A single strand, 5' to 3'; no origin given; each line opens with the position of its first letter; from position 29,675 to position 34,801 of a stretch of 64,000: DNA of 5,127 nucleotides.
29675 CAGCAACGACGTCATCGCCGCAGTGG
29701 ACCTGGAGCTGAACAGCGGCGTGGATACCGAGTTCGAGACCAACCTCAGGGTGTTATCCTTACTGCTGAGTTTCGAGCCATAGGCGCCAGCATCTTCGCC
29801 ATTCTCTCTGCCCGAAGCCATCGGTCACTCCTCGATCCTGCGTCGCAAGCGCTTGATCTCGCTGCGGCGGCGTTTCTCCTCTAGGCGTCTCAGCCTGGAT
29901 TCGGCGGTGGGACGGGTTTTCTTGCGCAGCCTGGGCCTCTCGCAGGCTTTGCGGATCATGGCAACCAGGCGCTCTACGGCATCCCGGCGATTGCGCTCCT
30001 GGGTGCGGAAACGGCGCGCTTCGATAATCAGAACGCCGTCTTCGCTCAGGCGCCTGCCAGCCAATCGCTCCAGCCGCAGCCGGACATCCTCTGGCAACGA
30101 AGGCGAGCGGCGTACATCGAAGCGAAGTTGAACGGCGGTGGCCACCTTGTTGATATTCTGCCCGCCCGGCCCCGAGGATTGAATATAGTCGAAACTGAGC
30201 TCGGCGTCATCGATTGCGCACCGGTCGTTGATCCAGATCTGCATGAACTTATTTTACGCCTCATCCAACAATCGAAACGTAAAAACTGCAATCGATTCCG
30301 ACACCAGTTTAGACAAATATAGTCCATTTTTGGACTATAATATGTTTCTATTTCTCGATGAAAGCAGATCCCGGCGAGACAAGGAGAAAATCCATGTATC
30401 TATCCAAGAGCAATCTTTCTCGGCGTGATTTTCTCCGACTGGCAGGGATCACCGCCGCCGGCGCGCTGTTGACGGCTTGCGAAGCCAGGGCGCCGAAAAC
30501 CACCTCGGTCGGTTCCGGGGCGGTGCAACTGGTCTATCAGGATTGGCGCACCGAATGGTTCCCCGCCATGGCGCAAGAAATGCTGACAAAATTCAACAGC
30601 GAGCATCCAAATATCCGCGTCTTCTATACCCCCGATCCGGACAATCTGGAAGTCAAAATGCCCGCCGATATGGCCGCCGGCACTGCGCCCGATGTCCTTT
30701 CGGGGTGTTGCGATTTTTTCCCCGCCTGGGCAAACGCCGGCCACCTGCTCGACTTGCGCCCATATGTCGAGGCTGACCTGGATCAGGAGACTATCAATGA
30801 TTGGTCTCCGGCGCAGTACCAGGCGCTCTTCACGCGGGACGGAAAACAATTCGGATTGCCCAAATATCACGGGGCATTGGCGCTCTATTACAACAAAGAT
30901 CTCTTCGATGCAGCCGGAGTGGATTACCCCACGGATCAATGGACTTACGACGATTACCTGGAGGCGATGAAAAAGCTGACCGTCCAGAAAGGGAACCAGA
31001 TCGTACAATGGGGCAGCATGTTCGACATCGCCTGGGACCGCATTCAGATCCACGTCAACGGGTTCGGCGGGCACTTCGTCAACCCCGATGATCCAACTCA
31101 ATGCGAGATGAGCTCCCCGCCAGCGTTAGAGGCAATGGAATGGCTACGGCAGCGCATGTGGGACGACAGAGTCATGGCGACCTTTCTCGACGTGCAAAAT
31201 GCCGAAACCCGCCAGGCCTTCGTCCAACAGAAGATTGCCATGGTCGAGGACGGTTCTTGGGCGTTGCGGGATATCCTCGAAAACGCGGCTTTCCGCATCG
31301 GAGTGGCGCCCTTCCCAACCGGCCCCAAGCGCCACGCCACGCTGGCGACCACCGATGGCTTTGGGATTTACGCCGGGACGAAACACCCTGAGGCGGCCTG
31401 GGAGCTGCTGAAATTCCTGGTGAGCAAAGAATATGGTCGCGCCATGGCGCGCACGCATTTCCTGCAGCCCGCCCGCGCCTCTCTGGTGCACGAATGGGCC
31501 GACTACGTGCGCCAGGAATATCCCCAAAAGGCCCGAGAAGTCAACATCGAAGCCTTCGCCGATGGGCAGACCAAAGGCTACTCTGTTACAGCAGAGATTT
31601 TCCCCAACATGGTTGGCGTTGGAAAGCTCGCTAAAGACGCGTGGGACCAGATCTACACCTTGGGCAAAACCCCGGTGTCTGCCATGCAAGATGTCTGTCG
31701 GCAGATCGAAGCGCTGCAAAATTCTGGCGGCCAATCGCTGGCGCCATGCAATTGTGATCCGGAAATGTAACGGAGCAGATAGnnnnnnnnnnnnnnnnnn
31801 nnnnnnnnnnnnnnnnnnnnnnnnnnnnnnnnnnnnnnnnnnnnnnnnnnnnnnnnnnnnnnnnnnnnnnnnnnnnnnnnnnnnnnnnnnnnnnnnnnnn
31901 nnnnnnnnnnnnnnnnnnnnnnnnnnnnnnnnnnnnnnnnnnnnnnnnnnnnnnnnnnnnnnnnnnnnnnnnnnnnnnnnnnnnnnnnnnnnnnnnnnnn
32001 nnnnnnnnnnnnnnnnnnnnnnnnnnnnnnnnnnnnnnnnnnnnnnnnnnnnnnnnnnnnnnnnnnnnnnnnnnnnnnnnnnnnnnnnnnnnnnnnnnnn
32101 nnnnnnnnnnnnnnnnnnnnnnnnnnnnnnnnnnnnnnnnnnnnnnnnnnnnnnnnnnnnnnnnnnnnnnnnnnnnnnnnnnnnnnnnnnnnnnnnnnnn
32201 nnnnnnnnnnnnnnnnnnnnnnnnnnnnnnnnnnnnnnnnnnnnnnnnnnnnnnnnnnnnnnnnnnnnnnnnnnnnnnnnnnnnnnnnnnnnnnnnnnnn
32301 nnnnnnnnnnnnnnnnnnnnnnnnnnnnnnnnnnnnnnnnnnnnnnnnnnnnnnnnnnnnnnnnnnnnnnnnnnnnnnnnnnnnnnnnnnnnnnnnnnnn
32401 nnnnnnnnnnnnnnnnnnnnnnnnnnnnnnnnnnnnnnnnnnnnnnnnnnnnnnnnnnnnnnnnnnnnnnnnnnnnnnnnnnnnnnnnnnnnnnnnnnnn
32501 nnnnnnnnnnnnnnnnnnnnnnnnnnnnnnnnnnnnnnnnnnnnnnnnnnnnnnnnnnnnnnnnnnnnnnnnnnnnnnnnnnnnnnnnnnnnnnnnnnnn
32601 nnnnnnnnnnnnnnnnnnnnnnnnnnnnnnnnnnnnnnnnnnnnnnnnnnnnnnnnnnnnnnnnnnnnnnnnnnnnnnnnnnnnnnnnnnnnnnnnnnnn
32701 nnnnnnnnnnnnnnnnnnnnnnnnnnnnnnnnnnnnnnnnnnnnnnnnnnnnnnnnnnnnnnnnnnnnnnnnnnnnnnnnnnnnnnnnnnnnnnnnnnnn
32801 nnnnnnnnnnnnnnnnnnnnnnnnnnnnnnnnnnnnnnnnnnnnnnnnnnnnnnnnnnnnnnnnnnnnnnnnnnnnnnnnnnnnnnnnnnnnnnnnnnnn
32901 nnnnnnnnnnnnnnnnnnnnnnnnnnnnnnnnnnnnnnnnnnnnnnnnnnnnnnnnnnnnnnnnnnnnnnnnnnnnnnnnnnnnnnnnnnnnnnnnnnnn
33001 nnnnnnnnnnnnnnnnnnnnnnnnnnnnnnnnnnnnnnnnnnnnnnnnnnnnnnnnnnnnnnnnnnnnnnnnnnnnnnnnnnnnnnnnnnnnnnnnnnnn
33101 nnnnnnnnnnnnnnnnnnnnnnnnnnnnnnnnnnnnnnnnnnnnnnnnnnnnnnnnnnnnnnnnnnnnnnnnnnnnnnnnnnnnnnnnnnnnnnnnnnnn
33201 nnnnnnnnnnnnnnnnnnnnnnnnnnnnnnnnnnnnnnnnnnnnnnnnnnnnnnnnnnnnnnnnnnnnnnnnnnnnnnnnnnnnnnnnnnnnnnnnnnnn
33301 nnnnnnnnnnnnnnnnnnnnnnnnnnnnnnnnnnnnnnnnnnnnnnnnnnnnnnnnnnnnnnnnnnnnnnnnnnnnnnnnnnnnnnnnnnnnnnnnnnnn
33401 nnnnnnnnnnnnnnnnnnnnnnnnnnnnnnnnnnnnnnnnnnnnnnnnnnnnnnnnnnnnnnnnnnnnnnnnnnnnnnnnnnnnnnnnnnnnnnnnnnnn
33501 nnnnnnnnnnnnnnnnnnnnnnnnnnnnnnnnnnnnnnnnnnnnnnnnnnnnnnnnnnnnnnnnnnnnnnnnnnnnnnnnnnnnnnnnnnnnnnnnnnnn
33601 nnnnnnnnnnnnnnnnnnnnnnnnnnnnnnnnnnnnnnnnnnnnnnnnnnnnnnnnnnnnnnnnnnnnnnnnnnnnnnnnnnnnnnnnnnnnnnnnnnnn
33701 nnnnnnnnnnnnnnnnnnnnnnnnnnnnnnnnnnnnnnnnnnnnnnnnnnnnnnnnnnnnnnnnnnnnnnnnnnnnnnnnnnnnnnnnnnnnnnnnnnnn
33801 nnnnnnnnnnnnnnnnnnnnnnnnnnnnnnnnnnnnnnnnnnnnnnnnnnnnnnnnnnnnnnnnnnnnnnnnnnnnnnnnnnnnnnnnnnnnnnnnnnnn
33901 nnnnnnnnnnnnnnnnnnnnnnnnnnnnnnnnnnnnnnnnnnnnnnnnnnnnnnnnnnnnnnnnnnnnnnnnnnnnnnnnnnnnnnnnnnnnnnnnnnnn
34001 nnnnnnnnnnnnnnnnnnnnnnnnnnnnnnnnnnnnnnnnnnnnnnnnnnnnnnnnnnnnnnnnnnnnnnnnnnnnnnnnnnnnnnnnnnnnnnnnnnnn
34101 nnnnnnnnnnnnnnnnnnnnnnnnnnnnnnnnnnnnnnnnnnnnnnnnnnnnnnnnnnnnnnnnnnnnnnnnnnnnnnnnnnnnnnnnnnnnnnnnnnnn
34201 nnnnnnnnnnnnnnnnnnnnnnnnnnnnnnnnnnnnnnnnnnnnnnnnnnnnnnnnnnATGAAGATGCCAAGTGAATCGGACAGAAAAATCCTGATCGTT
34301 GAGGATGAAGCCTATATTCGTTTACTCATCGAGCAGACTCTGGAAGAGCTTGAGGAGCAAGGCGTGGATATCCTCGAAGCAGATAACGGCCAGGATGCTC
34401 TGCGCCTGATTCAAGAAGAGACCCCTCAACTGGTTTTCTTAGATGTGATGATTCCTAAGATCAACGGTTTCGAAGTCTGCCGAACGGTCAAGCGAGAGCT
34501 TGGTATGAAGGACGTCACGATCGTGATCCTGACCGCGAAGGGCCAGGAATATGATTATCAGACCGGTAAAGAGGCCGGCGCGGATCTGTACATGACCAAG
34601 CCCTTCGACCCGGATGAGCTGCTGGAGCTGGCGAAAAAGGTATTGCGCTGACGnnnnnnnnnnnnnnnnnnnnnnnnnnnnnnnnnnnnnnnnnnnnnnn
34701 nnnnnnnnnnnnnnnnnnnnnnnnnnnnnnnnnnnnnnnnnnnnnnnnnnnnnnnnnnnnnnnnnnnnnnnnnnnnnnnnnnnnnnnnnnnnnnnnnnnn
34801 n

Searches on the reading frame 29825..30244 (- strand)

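Call 84: search_protein_families(library=pfam, proteins=[window:29825-30244:-], max_evalue=0.00001)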
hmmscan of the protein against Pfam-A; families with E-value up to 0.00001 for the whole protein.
window:29825-30244:- (139 aa): 1 family
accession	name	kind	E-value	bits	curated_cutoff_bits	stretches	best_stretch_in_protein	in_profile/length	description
PF00472.26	RF-1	-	3.2e-21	75.9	35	1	9-134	5-116/116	RF-1 domain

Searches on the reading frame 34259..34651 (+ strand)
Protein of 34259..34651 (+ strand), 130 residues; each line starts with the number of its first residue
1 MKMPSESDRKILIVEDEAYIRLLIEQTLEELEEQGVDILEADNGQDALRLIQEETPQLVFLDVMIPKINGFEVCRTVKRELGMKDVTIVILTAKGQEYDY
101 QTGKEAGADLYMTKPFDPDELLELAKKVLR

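Call 84: search_protein_families(library=pfam, proteins=[window:34259-34651:+], max_evalue=0.00001)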
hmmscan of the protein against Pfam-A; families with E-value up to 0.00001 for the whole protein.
window:34259-34651:+ (130 aa): 1 family
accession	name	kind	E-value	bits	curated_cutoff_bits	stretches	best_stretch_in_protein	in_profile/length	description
PF00072.30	Response_reg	-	1.5e-27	96.4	30.2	1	11-124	1-109/111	Response regulator receiver domain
